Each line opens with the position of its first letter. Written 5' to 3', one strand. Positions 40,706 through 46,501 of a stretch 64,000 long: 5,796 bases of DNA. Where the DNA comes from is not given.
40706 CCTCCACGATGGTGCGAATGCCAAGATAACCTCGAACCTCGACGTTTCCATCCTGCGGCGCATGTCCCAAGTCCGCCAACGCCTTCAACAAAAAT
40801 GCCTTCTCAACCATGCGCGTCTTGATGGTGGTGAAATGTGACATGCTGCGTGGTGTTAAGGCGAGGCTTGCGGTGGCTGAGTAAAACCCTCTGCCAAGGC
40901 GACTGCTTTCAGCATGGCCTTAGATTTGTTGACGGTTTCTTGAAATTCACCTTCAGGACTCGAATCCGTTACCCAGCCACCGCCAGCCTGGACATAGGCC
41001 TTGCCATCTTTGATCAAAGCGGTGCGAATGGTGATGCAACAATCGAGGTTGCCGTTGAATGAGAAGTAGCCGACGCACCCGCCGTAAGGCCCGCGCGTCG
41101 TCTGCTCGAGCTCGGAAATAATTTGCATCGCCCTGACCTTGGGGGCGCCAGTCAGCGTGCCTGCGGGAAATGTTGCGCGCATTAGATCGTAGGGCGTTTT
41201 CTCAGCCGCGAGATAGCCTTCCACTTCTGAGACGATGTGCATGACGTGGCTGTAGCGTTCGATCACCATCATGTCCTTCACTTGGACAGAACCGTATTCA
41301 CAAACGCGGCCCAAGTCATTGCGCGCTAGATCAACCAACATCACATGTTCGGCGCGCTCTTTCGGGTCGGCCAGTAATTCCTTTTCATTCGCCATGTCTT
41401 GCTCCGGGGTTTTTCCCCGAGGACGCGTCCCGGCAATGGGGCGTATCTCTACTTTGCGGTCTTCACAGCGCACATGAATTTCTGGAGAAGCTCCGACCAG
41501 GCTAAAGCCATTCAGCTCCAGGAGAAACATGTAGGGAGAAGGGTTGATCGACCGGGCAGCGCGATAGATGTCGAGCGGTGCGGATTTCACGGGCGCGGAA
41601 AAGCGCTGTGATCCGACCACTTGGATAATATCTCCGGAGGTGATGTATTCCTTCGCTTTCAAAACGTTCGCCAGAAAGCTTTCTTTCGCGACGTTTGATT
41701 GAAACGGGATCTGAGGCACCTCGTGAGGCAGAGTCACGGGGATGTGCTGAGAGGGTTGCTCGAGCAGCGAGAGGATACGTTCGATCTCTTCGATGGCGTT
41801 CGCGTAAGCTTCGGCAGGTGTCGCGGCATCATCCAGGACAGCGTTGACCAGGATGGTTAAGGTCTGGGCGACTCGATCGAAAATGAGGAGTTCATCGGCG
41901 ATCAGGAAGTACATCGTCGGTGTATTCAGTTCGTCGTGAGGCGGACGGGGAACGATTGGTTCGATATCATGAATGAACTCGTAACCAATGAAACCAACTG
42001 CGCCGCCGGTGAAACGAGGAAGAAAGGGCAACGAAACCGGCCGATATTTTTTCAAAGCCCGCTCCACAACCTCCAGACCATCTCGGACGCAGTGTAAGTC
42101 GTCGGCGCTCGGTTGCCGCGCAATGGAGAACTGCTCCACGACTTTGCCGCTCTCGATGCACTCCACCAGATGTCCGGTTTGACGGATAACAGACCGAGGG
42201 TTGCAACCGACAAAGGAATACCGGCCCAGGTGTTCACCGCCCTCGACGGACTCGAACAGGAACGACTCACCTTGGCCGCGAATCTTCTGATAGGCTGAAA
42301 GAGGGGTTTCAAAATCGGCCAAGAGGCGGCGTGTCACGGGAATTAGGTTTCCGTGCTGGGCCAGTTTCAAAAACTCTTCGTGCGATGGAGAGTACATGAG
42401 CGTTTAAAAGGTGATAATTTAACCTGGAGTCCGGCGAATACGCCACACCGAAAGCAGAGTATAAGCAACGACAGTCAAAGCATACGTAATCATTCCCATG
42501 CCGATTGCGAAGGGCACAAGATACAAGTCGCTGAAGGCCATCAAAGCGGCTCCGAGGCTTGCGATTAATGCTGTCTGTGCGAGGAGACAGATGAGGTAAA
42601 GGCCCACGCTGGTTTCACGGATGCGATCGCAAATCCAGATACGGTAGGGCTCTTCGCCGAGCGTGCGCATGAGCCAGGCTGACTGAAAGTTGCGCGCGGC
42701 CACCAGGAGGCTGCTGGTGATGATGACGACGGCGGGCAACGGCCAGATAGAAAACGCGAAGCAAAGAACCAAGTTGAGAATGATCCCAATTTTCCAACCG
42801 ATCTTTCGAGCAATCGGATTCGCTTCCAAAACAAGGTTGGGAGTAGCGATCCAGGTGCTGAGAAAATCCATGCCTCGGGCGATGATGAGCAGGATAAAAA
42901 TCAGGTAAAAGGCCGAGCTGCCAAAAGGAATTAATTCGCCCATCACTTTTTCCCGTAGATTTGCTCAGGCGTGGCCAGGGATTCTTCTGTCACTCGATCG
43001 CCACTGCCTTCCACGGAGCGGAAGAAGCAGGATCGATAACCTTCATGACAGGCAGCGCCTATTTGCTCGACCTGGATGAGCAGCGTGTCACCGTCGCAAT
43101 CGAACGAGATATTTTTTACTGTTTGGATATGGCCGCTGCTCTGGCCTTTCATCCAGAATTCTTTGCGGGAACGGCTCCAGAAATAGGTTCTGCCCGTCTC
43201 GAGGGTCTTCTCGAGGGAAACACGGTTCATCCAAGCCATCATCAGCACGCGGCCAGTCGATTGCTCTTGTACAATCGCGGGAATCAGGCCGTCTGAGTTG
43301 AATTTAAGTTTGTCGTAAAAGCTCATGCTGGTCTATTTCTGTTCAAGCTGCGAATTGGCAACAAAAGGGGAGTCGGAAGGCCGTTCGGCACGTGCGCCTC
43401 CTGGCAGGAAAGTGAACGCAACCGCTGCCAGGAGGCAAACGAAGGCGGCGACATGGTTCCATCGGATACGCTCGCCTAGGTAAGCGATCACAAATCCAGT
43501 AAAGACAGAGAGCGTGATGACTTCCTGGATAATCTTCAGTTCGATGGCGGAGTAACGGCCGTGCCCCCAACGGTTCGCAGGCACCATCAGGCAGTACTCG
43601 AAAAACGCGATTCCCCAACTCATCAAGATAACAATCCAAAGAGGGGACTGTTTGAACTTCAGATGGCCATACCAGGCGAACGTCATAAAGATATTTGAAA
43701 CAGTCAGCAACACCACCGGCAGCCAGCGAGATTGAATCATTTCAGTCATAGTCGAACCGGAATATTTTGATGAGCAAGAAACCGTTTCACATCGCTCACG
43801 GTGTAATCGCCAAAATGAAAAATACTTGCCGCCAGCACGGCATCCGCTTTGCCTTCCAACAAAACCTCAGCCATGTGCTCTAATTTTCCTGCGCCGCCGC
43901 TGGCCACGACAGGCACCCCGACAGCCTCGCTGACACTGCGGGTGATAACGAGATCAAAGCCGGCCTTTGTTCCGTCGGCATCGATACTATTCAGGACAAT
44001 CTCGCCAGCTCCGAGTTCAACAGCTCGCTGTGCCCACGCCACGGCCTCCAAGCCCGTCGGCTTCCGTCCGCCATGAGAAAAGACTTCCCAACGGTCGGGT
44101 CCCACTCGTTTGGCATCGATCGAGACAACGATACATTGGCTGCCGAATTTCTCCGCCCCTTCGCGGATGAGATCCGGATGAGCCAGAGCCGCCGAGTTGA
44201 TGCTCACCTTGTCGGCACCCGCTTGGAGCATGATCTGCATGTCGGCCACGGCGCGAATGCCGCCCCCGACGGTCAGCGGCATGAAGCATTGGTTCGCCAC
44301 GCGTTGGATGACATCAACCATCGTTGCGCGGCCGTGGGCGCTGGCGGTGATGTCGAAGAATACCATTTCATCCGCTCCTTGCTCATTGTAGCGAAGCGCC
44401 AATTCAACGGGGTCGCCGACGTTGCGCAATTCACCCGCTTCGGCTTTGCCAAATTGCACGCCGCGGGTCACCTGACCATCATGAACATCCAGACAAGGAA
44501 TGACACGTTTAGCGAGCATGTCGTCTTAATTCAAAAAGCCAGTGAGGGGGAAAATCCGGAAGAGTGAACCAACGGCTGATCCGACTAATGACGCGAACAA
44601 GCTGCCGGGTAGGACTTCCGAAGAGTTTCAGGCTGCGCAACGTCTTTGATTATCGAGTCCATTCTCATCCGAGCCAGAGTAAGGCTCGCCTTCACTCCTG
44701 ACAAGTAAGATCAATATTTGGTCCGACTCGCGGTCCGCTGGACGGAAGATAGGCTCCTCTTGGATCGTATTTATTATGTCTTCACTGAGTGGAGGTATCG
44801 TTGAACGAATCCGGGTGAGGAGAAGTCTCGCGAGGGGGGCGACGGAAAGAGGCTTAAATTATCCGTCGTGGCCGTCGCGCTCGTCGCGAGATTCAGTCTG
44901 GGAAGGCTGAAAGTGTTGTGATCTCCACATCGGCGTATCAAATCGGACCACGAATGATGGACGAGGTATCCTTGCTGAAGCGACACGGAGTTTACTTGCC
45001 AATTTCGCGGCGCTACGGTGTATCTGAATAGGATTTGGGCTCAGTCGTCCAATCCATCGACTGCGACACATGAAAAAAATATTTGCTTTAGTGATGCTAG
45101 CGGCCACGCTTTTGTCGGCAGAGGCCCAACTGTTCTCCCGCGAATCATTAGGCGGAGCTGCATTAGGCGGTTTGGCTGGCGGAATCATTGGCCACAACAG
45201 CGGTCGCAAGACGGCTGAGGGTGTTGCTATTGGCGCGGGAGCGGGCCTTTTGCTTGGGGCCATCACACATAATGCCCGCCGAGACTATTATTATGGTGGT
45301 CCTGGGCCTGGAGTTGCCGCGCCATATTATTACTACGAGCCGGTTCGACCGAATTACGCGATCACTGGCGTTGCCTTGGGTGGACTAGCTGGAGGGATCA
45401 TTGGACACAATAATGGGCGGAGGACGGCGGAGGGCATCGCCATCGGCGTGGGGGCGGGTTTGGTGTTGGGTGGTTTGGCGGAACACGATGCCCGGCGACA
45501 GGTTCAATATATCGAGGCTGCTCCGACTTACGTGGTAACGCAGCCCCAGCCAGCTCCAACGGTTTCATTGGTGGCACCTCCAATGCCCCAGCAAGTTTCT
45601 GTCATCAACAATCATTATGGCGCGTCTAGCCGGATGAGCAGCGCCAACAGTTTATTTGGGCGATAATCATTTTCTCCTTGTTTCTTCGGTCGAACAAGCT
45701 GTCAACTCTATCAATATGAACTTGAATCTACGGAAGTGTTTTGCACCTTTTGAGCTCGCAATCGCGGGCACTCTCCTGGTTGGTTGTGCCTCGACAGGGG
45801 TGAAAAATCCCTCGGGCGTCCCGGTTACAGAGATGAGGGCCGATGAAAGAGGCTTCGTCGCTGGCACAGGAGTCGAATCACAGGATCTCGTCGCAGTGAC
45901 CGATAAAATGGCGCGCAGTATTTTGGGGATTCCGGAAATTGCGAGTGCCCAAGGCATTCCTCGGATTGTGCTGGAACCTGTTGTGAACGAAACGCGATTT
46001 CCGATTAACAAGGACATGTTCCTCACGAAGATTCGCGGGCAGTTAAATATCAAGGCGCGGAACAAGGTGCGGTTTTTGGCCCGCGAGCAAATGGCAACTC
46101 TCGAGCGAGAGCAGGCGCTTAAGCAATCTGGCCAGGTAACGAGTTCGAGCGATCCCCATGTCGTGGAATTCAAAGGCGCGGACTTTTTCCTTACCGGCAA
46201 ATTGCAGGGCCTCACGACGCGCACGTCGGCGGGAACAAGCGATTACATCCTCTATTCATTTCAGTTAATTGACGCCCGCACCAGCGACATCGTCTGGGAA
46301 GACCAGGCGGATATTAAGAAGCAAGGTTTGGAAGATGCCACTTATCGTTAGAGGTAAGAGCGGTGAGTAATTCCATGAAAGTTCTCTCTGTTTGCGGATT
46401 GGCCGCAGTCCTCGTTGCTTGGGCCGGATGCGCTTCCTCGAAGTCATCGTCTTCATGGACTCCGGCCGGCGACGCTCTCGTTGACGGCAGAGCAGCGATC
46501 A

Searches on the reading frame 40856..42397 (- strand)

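Call 39: search_protein_families(library=pfam, proteins=[window:40856-42397:-], max_evalue=0.001)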
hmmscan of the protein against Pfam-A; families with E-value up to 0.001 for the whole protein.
window:40856-42397:- (513 aa): 2 families
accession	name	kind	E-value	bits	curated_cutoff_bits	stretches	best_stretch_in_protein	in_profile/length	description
PF00425.24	Chorismate_bind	-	1.4e-90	303.8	27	1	238-491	2-257/257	chorismate binding enzyme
PF04715.19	Anth_synt_I_N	-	6.3e-35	120.9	23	1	29-182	2-140/140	Anthranilate synthase component I, N terminal region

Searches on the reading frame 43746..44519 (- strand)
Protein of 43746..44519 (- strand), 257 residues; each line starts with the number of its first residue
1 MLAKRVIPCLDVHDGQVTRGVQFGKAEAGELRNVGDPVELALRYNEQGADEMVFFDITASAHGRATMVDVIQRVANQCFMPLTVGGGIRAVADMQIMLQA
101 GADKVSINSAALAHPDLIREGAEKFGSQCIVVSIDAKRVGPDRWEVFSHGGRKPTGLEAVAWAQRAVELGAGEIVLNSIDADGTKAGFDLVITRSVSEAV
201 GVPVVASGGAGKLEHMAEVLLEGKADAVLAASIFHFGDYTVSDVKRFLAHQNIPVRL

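Call 39: search_protein_families(library=pfam, proteins=[window:43746-44519:-], max_evalue=0.001)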
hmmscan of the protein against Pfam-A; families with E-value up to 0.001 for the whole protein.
window:43746-44519:- (257 aa): 4 families
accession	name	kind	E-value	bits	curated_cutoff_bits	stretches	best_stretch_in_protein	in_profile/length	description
PF00977.27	His_biosynth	-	3.1e-80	269.3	23.6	1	5-239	1-227/228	Histidine biosynthesis protein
PF01207.24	Dus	-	5.5e-05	22.9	20.4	0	67-125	172-230/311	Dihydrouridine synthase (Dus)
PF03060.21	NMO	-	0.00013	22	28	0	166-235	152-227/331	Nitronate monooxygenase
PF04309.18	G3P_antiterm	-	0.00039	20.3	27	0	65-111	125-171/173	Glycerol-3-phosphate responsive antiterminator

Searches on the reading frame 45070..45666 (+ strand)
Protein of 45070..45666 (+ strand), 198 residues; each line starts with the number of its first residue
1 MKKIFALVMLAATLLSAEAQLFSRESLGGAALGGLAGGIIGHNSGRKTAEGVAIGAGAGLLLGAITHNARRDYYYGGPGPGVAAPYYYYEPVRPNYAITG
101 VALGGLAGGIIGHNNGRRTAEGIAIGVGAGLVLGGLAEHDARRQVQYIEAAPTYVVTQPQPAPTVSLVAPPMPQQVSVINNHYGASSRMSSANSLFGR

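Call 39: search_protein_families(library=pfam, proteins=[window:45070-45666:+], max_evalue=0.001)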
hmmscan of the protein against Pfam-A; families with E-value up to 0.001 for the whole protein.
window:45070-45666:+ (198 aa): 3 families
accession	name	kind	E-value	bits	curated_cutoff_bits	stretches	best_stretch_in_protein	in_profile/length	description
PF13441.11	Gly-zipper_YMGG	-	7.5e-10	38.8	28.9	1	27-68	4-44/45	YMGG-like Gly-zipper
PF13488.11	Gly-zipper_Omp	-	4.9e-05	23.6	25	0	28-65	1-37/46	Glycine zipper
PF04391.17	DUF533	-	5.2e-05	23.3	29.6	0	99-142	4-46/178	Protein of unknown function (DUF533)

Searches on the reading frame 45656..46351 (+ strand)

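Call 40: search_protein_families(library=pfam, proteins=[window:45656-46351:+], max_evalue=0.001)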
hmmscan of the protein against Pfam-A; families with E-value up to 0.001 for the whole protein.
window:45656-46351:+ (231 aa): 2 families
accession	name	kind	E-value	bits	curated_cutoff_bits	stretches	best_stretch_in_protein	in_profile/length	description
PF13036.11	LpoB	-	5.3e-19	69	22.3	1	77-220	1-147/147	Peptidoglycan-synthase activator LpoB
PF03783.19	CsgG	-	0.00072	19.4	20.8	0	140-193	56-108/210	Curli production assembly/transport component CsgG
